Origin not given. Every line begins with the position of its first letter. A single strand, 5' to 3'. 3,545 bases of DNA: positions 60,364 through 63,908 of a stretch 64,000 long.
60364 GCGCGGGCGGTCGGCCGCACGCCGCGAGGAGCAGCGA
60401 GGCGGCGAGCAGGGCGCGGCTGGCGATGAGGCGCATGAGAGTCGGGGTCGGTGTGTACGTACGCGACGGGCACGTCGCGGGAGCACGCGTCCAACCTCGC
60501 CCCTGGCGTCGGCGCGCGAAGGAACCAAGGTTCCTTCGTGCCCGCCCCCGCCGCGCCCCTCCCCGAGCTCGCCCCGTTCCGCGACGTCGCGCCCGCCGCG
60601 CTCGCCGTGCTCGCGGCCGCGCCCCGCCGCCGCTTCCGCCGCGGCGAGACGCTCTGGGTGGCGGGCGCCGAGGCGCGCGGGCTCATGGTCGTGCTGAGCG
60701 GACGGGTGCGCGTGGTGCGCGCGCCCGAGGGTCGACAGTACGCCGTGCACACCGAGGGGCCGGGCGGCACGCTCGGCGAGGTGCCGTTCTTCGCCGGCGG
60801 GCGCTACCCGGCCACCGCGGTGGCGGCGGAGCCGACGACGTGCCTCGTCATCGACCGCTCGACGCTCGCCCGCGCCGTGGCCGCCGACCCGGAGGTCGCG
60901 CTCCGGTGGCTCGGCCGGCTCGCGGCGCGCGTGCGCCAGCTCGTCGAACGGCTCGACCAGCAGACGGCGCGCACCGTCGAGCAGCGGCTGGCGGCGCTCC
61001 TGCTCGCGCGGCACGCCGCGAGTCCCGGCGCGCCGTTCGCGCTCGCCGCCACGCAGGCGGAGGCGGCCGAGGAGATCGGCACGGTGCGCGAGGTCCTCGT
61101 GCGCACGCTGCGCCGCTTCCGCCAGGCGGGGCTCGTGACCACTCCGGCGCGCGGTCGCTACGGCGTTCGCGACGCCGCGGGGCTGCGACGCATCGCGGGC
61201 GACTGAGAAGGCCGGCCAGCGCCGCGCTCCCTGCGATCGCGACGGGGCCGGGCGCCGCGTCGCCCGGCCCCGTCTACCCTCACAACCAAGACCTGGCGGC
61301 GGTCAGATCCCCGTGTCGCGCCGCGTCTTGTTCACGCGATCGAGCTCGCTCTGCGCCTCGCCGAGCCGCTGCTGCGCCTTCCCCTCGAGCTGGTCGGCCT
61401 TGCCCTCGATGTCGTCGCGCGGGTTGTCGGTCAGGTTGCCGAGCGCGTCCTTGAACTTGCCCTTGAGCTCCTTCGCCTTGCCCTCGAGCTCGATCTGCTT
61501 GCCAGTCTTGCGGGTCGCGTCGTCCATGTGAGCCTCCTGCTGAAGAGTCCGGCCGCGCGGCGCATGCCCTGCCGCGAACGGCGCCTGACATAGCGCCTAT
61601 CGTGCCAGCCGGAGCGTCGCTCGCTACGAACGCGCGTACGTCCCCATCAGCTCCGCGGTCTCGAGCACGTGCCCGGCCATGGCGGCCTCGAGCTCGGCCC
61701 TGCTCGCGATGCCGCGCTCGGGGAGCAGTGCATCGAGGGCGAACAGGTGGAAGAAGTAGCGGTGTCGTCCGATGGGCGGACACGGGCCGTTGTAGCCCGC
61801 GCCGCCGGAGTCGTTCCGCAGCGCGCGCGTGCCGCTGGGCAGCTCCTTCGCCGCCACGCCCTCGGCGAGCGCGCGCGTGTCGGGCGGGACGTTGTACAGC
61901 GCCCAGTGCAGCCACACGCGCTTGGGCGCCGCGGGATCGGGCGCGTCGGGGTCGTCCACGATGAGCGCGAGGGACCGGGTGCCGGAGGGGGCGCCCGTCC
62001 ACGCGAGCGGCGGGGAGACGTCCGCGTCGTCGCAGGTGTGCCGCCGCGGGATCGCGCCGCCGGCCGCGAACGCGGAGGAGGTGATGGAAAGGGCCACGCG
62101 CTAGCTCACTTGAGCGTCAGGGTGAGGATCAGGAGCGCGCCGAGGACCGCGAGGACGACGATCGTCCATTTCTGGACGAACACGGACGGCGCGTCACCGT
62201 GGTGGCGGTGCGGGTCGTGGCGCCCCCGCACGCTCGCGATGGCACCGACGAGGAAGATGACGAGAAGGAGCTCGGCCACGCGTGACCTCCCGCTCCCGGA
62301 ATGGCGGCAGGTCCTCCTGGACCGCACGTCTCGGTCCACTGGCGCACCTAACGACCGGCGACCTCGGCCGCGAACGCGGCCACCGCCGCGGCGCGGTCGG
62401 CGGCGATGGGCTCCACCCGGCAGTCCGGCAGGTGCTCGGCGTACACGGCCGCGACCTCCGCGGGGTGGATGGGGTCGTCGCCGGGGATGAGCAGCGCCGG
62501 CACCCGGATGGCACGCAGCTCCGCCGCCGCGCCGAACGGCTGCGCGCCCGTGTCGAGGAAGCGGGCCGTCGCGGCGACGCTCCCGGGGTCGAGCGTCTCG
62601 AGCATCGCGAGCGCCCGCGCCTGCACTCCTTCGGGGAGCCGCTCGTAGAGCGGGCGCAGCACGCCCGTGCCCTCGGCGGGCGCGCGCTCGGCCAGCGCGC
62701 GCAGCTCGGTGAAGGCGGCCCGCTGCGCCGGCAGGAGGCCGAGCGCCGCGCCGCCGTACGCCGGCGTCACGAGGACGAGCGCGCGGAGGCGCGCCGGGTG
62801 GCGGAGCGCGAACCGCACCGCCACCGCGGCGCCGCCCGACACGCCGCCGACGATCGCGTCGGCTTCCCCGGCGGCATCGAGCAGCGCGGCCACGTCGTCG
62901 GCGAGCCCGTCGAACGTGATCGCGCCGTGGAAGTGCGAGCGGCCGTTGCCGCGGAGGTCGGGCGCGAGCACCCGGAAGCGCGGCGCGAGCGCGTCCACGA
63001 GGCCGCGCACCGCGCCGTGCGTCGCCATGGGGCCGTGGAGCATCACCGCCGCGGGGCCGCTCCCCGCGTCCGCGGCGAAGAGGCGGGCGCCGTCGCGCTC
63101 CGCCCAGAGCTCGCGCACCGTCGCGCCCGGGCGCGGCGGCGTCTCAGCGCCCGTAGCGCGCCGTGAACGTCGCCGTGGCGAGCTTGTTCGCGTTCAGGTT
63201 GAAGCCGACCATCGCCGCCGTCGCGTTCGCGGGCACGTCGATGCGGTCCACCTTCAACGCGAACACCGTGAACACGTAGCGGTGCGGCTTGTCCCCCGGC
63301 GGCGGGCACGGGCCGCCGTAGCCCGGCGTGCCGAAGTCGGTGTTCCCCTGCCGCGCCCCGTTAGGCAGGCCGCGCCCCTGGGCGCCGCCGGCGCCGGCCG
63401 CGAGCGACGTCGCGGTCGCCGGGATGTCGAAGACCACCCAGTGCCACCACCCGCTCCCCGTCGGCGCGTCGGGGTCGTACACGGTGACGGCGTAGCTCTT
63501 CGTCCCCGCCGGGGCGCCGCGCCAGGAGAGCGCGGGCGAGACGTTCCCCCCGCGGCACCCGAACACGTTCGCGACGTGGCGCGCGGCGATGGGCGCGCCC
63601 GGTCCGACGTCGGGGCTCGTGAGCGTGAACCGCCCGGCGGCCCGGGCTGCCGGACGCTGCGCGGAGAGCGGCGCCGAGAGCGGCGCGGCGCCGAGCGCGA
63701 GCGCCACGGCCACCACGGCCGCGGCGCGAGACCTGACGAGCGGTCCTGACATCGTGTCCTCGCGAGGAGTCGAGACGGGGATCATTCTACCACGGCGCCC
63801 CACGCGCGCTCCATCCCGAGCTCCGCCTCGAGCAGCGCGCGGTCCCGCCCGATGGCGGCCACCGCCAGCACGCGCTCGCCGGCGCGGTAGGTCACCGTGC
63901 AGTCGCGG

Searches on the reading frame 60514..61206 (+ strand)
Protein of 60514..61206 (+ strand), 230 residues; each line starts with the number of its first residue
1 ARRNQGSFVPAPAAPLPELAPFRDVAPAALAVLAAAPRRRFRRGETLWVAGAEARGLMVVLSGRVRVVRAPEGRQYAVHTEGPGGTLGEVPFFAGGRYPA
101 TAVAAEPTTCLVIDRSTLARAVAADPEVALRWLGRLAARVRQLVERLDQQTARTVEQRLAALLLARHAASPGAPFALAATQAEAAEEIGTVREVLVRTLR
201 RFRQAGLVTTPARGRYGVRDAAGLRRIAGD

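Call 98: search_protein_families(library=pfam, proteins=[window:60514-61206:+], max_evalue=0.001)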
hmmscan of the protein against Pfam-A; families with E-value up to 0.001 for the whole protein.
window:60514-61206:+ (230 aa): 2 families
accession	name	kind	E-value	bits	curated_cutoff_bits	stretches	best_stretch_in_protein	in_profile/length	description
PF00027.35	cNMP_binding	-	3.6e-20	72.2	27.5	1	38-123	1-87/89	Cyclic nucleotide-binding domain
PF13545.12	HTH_Crp_2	-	7.5e-14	51.9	27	1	157-227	1-70/70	Crp-like helix-turn-helix domain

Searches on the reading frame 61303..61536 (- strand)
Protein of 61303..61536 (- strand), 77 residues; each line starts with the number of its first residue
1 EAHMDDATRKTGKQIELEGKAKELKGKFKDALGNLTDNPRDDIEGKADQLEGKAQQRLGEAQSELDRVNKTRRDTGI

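Call 98: search_protein_families(library=pfam, proteins=[window:61303-61536:-], max_evalue=0.001)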
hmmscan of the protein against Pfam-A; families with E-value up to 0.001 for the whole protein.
window:61303-61536:- (77 aa): 1 family
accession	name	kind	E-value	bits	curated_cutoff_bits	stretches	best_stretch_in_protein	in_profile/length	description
PF05532.17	CsbD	-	2.1e-17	63.2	40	1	17-65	3-51/53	CsbD-like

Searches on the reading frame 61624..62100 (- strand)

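Call 98: search_protein_families(library=pfam, proteins=[window:61624-62100:-], max_evalue=0.001)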
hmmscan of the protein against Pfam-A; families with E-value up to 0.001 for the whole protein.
window:61624-62100:- (158 aa): 1 family
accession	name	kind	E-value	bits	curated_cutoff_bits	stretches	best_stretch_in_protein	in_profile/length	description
PF01161.25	PBP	-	1e-43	149.4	24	1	17-155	2-135/135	Phosphatidylethanolamine-binding protein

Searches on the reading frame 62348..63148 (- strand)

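Call 98: search_protein_families(library=pfam, proteins=[window:62348-63148:-], max_evalue=0.001)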
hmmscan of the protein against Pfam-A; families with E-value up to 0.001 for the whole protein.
window:62348-63148:- (266 aa): 4 families
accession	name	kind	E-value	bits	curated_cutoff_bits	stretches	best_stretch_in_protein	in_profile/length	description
PF00561.26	Abhydrolase_1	-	4.6e-19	69.5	25.8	1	35-135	4-113/245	alpha/beta hydrolase fold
PF12146.15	Hydrolase_4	-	3.7e-14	53.1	27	1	35-241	8-218/239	Serine aminopeptidase, S33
PF12697.13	Abhydrolase_6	-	3.9e-13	51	26.3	1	35-242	2-201/217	Alpha/beta hydrolase family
PF03096.20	Ndr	-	2e-06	27.2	23.3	1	76-130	79-133/283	Ndr family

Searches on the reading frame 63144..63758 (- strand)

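Call 98: search_protein_families(library=pfam, proteins=[window:63144-63758:-], max_evalue=0.001)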
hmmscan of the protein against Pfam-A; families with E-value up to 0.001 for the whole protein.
window:63144-63758:- (204 aa): 1 family
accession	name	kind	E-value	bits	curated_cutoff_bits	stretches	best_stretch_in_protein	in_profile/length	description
PF01161.25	PBP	-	3.1e-46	157.5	24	1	65-202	5-135/135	Phosphatidylethanolamine-binding protein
